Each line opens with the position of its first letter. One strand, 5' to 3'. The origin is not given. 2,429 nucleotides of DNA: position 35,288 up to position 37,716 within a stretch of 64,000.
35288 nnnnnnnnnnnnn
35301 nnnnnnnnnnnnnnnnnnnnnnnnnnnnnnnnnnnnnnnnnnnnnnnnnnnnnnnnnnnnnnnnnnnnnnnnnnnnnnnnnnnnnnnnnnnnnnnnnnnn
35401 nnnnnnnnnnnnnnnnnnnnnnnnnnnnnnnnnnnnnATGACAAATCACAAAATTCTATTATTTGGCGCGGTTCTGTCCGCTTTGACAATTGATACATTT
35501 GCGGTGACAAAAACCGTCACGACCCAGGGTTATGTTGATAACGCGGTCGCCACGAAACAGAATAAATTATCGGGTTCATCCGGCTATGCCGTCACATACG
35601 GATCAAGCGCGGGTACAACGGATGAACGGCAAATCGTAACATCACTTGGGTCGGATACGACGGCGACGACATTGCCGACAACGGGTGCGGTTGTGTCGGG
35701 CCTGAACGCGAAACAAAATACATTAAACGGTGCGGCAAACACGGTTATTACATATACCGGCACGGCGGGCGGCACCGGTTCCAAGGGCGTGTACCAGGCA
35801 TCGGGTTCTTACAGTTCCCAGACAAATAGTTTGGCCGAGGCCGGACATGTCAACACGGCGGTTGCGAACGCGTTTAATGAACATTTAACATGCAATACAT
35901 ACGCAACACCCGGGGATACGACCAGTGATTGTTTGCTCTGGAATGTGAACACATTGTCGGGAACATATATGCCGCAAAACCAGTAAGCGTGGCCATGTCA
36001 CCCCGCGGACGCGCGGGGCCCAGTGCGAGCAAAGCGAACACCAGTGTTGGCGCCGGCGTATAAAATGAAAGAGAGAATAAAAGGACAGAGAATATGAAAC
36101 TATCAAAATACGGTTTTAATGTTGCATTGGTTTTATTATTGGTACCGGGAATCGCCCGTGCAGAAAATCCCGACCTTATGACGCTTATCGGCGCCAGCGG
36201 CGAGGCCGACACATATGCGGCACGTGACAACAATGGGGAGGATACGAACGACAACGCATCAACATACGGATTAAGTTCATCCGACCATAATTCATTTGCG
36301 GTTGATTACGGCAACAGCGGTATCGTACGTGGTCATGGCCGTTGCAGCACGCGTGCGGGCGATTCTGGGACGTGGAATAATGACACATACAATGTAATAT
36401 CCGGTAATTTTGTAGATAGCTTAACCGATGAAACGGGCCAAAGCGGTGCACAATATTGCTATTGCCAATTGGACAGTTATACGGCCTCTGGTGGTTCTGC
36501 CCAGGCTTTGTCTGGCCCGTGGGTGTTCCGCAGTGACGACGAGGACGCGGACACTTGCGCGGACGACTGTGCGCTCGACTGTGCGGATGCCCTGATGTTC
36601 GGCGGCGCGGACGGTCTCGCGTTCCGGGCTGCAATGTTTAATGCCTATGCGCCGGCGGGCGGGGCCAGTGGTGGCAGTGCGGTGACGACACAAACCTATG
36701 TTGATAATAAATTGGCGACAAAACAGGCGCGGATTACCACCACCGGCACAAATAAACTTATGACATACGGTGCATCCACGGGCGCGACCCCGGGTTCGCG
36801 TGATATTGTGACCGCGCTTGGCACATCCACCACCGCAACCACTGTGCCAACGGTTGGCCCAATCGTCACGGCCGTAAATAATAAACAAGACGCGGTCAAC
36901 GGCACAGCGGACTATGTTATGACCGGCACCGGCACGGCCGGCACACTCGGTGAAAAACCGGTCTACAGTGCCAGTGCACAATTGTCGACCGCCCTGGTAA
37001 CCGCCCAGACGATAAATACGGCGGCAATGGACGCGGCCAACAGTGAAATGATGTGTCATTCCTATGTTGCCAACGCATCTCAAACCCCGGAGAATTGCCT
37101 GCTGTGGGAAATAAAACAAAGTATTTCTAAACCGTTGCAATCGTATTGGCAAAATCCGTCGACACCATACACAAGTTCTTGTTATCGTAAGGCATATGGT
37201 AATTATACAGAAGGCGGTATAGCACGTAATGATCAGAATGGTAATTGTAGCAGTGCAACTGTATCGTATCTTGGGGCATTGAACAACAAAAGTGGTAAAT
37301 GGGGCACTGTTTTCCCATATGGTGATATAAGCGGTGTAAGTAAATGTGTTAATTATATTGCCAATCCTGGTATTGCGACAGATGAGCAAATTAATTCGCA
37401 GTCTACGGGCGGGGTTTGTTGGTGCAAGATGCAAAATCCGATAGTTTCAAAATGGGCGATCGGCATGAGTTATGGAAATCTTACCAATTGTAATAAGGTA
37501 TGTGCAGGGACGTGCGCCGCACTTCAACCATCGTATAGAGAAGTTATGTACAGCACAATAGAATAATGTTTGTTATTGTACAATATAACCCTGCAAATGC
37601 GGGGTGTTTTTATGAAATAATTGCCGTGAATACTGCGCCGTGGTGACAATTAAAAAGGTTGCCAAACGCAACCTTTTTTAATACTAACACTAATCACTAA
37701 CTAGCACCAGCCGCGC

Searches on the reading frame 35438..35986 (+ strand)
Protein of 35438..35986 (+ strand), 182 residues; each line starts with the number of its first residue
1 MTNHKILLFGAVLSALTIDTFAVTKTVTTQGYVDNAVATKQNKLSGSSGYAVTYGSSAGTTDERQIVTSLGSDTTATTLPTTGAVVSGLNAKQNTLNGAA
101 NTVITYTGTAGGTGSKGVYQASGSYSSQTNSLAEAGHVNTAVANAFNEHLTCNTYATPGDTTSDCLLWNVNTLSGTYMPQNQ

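Call 13: search_protein_families(library=pfam, proteins=[window:35438-35986:+], max_evalue=1)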
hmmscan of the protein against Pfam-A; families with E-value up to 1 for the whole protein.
window:35438-35986:+ (182 aa): 0 families

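Call 16: find_homologous_proteins(query=window:35438-35986:+)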
Query window:35438-35986:+ (182 aa): 56 proteins with E <= 0.001 among 474 candidates.
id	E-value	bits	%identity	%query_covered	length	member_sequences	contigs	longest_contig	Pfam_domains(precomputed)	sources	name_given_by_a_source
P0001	2.6e-94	332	91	98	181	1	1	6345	-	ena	-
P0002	1.4e-93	329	88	100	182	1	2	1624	-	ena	-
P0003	2.5e-91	322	86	100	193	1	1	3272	-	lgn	-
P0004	9.8e-91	320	87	100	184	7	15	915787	-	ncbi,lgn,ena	-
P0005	1.7e-86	306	83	97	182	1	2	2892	-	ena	-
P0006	1.1e-85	304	83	100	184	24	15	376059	-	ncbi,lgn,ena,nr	ncbi:MAG: hypothetical protein IJQ90_02635 [Alphaproteobacteria bacterium]|nr:hypothetical protein [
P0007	1.2e-84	300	81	100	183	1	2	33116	-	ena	-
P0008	1.2e-84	300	82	97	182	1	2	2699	-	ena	-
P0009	4.7e-84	298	79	100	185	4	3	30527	-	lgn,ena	-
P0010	2.1e-83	296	81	97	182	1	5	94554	-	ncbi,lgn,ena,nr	ncbi:MAG: hypothetical protein J6S80_03845 [Alphaproteobacteria bacterium]|nr:hypothetical protein [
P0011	2.1e-83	296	81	97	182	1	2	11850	-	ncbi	-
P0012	1.7e-82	293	81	97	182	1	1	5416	-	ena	-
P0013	5.1e-82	292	80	97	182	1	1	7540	-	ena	-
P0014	8.5e-82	291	79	97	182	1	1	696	-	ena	-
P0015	5.8e-79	282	79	100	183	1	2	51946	-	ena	-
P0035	1.5e-62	229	62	100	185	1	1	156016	-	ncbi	-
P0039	1.8e-54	202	60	99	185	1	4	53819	-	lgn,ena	-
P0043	1.6e-46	176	53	98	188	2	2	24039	-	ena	-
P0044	6.3e-46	174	52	97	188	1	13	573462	-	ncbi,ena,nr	ncbi:MAG: hypothetical protein IJQ90_01865 [Alphaproteobacteria bacterium]|nr:hypothetical protein [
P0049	1.4e-39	154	53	96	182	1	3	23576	-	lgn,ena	-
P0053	4.9e-34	136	55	84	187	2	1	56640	-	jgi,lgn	jgi:hypothetical protein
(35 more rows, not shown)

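Call 17: find_encoding_contigs(protein=P0035, flank=4000, max_places=3)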
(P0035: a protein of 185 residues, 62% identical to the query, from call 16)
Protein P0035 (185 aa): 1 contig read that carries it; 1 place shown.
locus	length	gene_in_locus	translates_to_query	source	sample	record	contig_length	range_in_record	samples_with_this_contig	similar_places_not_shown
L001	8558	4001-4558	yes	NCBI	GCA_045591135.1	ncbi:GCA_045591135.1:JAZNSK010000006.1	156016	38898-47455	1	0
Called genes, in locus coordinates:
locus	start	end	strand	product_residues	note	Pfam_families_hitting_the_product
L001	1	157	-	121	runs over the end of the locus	PF04480:DUF559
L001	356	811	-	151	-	PF01668:SmpB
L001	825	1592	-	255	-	PF01026:TatD_DNase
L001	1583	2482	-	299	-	PF13177:DNA_pol3_delta2, PF00004:AAA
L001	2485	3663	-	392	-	PF00768:Peptidase_S11, PF13354:Beta-lactamase2, PF07943:PBP5_C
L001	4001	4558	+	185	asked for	-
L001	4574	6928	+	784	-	-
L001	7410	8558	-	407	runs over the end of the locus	PF00919:UPF0004, PF04055:Radical_SAM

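Call 18: find_encoding_contigs(protein=P0044, flank=4000, max_places=3)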
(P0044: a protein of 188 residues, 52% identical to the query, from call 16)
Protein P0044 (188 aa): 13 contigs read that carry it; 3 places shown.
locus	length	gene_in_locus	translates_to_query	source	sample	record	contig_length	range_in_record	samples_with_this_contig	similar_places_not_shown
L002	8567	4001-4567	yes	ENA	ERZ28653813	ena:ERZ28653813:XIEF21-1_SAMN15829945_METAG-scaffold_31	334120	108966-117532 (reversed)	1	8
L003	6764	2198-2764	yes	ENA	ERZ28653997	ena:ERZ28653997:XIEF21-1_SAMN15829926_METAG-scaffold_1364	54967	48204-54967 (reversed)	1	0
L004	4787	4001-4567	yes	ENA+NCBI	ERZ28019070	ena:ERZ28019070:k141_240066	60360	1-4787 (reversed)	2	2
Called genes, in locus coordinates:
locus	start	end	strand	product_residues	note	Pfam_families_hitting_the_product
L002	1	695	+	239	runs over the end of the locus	-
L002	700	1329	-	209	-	PF02390:Methyltransf_4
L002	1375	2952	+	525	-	PF00749:tRNA-synt_1c, PF19269:Anticodon_2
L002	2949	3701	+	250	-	PF03006:HlyIII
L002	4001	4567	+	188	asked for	-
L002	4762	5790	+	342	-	-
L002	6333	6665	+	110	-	-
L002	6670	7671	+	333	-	PF00078:RVT_1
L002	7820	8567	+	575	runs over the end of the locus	PF07973:tRNA_SAD, PF00587:tRNA-synt_2b, PF03129:HGTP_anticodon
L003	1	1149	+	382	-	?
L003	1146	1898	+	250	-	PF03006:HlyIII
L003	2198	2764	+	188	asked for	-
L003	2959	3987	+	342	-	-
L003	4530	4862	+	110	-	-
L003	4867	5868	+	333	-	PF00078:RVT_1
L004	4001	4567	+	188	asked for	-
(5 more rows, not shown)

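Call 19: find_encoding_contigs(protein=P0053, flank=4000, max_places=3)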
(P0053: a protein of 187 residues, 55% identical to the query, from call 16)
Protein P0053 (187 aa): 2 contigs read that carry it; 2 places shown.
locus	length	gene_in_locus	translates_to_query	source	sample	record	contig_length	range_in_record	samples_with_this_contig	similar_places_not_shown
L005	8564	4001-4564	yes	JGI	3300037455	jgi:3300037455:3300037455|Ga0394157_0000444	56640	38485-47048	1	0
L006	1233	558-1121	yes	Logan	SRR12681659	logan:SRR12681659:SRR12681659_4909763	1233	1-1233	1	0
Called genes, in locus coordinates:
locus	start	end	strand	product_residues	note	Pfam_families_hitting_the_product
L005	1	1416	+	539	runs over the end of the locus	PF07693:KAP_NTPase, PF13401:AAA_22 (faint)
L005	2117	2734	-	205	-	-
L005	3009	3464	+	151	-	PF00293:NUDIX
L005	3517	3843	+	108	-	PF04266:ASCH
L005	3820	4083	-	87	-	-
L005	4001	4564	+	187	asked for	-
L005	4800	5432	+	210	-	PF00163:Ribosomal_S4, PF01479:S4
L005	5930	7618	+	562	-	PF00575:S1, PF00575:S1, PF23459:S1_RRP5 (weak), PF00575:S1, PF23459:S1_RRP5 (weak), PF00575:S1, PF21710:Spt6_S1 (weak), PF23459:S1_RRP5, +3 more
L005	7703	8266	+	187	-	PF13238:AAA_18 (weak), PF13671:AAA_33, PF00406:ADK, PF13207:AAA_17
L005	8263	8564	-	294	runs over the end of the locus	PF01544:CorA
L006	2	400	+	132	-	?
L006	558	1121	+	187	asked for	-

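Call 22: find_encoding_contigs(protein=P0039, flank=3000, max_places=2)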
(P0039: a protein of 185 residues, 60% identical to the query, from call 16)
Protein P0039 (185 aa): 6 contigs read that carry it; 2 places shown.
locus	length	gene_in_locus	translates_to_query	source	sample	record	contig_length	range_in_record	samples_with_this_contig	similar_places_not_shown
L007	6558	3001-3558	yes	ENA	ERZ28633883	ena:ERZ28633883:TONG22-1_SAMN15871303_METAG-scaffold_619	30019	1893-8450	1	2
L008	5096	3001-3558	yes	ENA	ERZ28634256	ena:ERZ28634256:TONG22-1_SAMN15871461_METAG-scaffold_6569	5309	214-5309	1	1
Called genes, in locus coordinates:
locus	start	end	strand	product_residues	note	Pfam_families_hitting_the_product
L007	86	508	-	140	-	-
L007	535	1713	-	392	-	PF01476:LysM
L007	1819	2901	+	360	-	PF00365:PFK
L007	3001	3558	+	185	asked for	-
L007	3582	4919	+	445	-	-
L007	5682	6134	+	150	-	PF00886:Ribosomal_S16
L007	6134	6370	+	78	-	-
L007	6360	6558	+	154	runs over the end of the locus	PF01782:RimM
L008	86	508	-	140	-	-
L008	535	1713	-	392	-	PF01476:LysM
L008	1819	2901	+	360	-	PF00365:PFK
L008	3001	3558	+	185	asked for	-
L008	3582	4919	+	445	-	-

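Call 23: find_encoding_contigs(protein=P0049, flank=3000, max_places=2)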
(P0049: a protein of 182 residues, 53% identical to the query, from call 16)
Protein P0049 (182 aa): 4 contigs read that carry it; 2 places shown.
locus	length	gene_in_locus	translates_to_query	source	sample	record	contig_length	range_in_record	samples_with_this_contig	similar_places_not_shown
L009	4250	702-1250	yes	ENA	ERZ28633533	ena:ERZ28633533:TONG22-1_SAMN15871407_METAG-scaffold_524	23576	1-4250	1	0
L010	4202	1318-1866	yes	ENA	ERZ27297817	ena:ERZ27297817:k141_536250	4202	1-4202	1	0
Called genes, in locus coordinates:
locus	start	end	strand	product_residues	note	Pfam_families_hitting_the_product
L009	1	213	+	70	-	?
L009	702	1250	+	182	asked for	-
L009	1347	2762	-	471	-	PF01406:tRNA-synt_1e, PF09334:tRNA-synt_1g (faint), PF01921:tRNA-synt_1f (weak)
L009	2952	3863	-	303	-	PF02899:Phage_int_SAM_1, PF13495:Phage_int_SAM_4, PF00589:Phage_integrase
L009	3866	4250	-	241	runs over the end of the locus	PF04402:SIMPL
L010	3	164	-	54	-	?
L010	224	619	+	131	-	PF01192:RNA_pol_Rpb6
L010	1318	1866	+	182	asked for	-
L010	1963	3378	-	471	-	PF01406:tRNA-synt_1e, PF09334:tRNA-synt_1g (faint), PF01921:tRNA-synt_1f (weak)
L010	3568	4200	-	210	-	?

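Call 61: predict_structure(alignment_id=A4)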
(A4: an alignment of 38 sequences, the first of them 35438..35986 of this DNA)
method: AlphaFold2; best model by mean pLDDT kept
length: 182 residues; sequences in the alignment: 38
mean_pLDDT: 60.8   pTM: 0.37
mean pLDDT of the five models: 60.8, 55.9, 53.2, 53.2, 52.1
residues with pLDDT >= 90: 0; 70-90: 62; 50-70: 63; < 50: 57
segments of 3 or more residues with pLDDT < 50: 1-3, 21-25, 110-141, 143-145, 172-182
pLDDT, mean of each block of 10 residues (from residue 1): 52 55 52 64 77 81 86 80 77 64 54 40 40 42 50 77 71 40 30
secondary structure, 60 per line:
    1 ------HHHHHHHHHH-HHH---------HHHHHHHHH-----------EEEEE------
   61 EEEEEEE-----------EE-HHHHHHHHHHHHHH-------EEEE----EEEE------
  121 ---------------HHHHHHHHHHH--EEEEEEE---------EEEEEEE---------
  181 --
elements in order: H7-16 H30-38 E50-54 E61-67 H82-95 E103-106 E111-114 H136-146 E149-155 E165-171

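Call 65: fold_search(model_id=the predicted structure, library=pdb)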
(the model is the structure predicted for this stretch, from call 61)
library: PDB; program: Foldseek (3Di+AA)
matches with E <= 10: 2; with E <= 0.001: 0
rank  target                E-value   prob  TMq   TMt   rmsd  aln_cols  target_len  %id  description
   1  1p7z_A                9.6e+00  0.02  0.12  0.04  12.0        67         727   16  Crystal structure of the D181S variant of catalase HPII from E. coli (released 2003-09-09)
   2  7zjw_LH               9.6e+00  0.01  0.07  0.06  18.2        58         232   14  Rabbit 80S ribosome as it decodes the Sec-UGA codon (released 2022-10-19)
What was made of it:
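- Tried and rejected: AlphaFold2 with 38 sequences gave a poor model (pLDDT 61; call 61), and Foldseek against the PDB found nothing (call 65).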

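Call 78: find_encoding_contigs(protein=P0043, flank=10000, max_places=2)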
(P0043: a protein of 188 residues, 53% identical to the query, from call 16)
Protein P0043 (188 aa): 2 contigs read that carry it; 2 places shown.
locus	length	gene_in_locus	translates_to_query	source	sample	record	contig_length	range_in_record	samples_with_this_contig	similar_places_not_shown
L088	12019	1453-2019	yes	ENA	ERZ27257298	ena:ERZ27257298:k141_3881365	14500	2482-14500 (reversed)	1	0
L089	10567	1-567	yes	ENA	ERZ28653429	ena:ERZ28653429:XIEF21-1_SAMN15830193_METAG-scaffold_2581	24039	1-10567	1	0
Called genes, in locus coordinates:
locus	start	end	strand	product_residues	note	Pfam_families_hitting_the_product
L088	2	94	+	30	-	?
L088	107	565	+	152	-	PF08719:NADAR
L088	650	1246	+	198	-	PF12710:HAD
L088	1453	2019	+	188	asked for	-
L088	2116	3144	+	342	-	-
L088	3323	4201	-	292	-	PF02646:RmuC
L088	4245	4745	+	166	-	PF01327:Pep_deformylase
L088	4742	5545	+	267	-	PF00551:Formyl_trans_N, PF02911:Formyl_trans_C (weak)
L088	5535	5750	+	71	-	-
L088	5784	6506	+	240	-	PF01416:PseudoU_synth_1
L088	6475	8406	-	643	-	PF13567:DUF4131, PF03772:Competence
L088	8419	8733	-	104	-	PF12647:RNHCP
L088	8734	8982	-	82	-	PF10073:GapR_DNA-bd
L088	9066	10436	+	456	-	PF00224:PK, PF03328:HpcH_HpaI (weak), PF02887:PK_C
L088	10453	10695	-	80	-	-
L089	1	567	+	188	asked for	?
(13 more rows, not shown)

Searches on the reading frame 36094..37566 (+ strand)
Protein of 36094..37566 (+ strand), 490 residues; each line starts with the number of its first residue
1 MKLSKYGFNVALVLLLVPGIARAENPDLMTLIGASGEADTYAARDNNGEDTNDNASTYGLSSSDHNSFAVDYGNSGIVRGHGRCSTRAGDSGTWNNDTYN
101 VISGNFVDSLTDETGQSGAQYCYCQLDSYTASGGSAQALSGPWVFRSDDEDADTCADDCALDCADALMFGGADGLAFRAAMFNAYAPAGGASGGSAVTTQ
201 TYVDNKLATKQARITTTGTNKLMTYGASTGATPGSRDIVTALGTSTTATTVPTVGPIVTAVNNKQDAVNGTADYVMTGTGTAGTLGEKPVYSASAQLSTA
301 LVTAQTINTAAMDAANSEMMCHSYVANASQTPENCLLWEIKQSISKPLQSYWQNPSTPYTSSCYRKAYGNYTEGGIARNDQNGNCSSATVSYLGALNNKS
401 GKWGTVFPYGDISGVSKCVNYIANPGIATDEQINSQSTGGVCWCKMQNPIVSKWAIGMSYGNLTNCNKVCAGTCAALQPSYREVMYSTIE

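Call 13: search_protein_families(library=pfam, proteins=[window:36094-37566:+], max_evalue=1)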
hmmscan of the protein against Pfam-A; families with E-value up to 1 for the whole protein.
window:36094-37566:+ (490 aa): 1 family
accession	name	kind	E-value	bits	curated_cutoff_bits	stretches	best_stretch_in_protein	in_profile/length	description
PF21086.3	ACT_PSP_2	-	0.15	12.6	24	1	238-282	4-48/77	ACT domain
